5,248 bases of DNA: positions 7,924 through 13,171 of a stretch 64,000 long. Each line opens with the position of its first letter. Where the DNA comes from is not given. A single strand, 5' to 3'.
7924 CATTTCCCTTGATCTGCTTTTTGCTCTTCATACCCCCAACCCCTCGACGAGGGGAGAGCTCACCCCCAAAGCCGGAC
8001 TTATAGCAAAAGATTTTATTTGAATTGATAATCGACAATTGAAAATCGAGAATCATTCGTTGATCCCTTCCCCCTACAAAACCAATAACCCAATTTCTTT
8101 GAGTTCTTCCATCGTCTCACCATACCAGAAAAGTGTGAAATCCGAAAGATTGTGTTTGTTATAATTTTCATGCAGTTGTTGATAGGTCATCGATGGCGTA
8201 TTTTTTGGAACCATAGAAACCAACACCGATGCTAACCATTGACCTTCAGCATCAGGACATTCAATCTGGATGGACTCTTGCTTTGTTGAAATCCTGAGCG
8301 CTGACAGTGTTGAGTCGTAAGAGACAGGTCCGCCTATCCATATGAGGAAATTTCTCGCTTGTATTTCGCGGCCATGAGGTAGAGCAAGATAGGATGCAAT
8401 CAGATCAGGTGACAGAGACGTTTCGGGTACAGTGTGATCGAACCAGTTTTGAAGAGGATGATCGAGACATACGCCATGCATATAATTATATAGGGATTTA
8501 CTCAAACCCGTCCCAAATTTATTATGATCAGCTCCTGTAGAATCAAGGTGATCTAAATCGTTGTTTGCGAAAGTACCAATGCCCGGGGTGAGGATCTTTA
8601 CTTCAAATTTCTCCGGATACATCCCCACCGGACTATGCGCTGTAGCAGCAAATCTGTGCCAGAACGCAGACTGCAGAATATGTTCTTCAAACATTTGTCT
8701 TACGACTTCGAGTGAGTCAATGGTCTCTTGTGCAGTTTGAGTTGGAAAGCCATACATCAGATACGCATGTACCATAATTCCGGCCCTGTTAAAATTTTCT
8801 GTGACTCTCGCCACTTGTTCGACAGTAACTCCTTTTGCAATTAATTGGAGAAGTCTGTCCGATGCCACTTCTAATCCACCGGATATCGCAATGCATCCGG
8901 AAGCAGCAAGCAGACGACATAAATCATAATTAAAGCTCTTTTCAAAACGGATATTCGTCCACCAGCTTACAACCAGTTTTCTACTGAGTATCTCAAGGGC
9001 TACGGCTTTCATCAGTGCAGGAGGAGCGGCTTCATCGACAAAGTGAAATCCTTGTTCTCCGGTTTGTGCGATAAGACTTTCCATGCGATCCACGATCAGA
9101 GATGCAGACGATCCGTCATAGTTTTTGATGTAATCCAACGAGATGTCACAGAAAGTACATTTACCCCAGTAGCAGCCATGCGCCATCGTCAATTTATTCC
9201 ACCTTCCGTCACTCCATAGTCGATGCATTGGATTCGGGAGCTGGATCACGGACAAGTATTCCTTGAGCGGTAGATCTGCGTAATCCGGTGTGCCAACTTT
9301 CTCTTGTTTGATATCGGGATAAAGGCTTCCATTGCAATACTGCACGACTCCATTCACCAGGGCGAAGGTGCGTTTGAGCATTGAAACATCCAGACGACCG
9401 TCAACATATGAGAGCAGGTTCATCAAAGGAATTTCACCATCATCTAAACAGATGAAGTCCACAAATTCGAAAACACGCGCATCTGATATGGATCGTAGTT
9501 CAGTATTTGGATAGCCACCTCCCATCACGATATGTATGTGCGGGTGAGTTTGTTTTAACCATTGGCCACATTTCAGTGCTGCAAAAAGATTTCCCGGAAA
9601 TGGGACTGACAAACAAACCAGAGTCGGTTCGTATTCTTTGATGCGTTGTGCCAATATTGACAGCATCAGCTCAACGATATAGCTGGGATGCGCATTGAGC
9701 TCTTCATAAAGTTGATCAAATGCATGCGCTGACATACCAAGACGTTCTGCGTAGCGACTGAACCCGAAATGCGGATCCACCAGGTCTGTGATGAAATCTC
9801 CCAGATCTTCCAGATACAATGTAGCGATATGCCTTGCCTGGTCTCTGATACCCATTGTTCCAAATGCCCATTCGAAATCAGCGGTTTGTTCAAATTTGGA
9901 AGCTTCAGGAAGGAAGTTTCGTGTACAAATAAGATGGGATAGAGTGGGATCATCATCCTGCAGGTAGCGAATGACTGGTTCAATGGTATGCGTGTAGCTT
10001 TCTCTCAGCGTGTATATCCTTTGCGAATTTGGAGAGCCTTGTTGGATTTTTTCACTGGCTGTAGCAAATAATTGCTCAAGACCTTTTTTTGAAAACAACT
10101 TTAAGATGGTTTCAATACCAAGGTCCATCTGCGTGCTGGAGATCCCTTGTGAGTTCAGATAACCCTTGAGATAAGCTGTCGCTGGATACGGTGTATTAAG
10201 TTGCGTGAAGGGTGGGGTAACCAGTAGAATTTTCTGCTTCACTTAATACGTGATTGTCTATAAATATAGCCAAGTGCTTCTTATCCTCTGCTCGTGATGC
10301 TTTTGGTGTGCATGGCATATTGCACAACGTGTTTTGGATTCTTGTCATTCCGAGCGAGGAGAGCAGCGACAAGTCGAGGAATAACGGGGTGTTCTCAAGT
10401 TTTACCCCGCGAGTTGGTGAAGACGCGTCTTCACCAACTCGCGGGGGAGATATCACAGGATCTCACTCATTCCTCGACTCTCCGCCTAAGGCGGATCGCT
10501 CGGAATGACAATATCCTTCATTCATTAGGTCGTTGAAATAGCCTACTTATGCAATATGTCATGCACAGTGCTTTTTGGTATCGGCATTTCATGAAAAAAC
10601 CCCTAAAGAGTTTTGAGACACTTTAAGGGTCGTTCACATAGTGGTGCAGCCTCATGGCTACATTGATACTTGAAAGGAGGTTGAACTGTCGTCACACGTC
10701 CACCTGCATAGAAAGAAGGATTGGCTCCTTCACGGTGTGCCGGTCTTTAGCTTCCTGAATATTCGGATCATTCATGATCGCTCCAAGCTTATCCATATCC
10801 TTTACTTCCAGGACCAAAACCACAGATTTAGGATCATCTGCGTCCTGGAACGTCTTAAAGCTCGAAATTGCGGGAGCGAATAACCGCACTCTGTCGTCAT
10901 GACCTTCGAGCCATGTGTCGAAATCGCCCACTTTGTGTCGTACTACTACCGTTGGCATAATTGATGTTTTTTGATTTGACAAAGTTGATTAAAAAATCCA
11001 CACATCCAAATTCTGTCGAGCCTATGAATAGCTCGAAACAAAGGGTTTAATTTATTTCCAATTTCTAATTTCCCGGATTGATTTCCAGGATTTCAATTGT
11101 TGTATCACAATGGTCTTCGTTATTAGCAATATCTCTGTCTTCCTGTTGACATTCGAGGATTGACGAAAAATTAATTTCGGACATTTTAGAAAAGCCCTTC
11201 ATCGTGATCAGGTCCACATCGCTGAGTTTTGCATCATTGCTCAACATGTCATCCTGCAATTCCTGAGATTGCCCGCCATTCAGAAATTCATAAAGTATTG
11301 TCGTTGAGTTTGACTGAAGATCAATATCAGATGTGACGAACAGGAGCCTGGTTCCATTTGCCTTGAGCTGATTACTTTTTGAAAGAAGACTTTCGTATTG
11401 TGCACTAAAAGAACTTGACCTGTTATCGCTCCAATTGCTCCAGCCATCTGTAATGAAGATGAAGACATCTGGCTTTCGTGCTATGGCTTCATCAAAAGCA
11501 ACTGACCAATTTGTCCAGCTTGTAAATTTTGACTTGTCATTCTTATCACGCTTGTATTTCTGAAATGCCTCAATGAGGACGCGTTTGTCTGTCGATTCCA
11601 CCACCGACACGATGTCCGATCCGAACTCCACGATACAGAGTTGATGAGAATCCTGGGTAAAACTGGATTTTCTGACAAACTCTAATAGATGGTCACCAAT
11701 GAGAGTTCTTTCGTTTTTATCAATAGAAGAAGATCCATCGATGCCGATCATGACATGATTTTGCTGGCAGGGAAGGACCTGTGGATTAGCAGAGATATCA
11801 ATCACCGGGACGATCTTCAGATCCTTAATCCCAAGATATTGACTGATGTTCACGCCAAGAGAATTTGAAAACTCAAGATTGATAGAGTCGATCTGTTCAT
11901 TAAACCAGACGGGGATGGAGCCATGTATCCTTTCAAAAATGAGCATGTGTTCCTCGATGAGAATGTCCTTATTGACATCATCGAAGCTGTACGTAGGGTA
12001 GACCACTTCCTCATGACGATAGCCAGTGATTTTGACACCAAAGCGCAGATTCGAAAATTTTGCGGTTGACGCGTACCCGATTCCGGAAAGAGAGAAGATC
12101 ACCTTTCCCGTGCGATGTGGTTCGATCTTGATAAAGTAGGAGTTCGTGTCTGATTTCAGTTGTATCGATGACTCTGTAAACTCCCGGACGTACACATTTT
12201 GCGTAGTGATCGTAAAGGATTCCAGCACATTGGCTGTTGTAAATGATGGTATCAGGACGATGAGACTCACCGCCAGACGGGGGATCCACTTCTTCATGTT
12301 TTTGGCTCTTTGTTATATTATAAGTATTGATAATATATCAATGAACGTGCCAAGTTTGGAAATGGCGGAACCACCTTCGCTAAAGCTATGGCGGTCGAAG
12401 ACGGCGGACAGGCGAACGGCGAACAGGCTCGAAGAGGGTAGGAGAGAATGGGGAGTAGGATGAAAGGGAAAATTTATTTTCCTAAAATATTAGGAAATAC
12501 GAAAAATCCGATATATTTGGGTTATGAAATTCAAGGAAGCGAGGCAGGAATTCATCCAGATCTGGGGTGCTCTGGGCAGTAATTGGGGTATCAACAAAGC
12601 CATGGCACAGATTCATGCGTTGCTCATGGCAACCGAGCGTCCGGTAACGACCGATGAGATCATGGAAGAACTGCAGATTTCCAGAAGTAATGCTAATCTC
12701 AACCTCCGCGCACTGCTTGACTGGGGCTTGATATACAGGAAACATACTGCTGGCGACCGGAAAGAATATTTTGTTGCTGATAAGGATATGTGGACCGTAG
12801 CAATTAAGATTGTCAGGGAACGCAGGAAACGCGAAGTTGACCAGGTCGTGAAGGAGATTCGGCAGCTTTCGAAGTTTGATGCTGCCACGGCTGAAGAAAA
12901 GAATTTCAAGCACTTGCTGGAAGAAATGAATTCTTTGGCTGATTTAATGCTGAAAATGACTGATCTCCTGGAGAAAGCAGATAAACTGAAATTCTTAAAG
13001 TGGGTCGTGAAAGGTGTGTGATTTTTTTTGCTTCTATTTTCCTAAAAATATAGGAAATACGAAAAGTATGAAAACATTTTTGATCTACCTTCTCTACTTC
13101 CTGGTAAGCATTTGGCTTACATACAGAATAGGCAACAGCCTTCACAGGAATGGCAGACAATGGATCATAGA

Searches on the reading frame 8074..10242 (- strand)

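Call 43: search_protein_families(library=pfam, proteins=[window:8074-10242:-], max_evalue=0.001)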
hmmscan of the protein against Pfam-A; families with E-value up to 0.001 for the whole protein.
window:8074-10242:- (722 aa): 2 families
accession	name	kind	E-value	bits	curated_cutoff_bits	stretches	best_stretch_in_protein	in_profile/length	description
PF04055.27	Radical_SAM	-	7.1e-12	46.2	29.5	1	354-512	4-164/166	Radical SAM superfamily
PF02310.24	B12-binding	-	4.8e-06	26.9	32.1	1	196-276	42-120/121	B12 binding domain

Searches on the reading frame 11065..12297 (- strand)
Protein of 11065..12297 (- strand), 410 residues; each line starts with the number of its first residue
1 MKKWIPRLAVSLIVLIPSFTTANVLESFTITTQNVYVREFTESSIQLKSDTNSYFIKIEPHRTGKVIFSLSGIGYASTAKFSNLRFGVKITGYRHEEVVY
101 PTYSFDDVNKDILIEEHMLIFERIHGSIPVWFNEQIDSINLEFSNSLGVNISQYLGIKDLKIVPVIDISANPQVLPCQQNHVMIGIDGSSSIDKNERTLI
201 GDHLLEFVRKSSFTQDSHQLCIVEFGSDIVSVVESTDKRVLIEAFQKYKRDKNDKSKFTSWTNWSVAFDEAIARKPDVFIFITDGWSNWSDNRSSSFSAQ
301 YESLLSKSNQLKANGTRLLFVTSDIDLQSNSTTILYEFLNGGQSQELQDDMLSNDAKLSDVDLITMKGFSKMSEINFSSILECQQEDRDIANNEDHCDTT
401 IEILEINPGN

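Call 43: search_protein_families(library=pfam, proteins=[window:11065-12297:-], max_evalue=0.001)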
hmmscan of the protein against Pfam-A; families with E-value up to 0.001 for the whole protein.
window:11065-12297:- (410 aa): 1 family
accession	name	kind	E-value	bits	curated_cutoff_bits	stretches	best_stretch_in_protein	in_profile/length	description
PF00092.34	VWA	-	0.00016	22.4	23.8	1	182-321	2-137/174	von Willebrand factor type A domain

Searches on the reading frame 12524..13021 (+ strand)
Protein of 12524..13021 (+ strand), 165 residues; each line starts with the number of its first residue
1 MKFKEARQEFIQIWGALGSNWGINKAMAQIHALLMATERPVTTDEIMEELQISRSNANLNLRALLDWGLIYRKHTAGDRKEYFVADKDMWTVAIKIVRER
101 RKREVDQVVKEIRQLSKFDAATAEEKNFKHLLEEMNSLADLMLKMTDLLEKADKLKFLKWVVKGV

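Call 43: search_protein_families(library=pfam, proteins=[window:12524-13021:+], max_evalue=0.001)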
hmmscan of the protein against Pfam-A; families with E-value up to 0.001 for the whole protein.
window:12524-13021:+ (165 aa): 7 families
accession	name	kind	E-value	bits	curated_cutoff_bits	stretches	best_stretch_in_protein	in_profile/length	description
PF12802.13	MarR_2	-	3.1e-07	30.9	27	1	30-80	11-60/61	MarR family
PF01978.25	TrmB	-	1.4e-06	28.5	25.6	1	21-85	4-65/68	Sugar-specific transcriptional regulator TrmB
PF01047.28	MarR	-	1.7e-05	25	24.6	1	28-81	4-58/59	MarR family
PF12840.13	HTH_20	-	4.7e-05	23.7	27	1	32-70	12-48/51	Helix-turn-helix domain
PF08279.18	HTH_11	-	0.0001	22.5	25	1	29-68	4-43/55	HTH domain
PF24033.1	DUF7342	-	0.00026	21.5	31.6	1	31-114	8-91/150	Family of unknown function (DUF7342)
PF21984.2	DnaD_N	-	0.0008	20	27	0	27-97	22-94/101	DnaD N-terminal domain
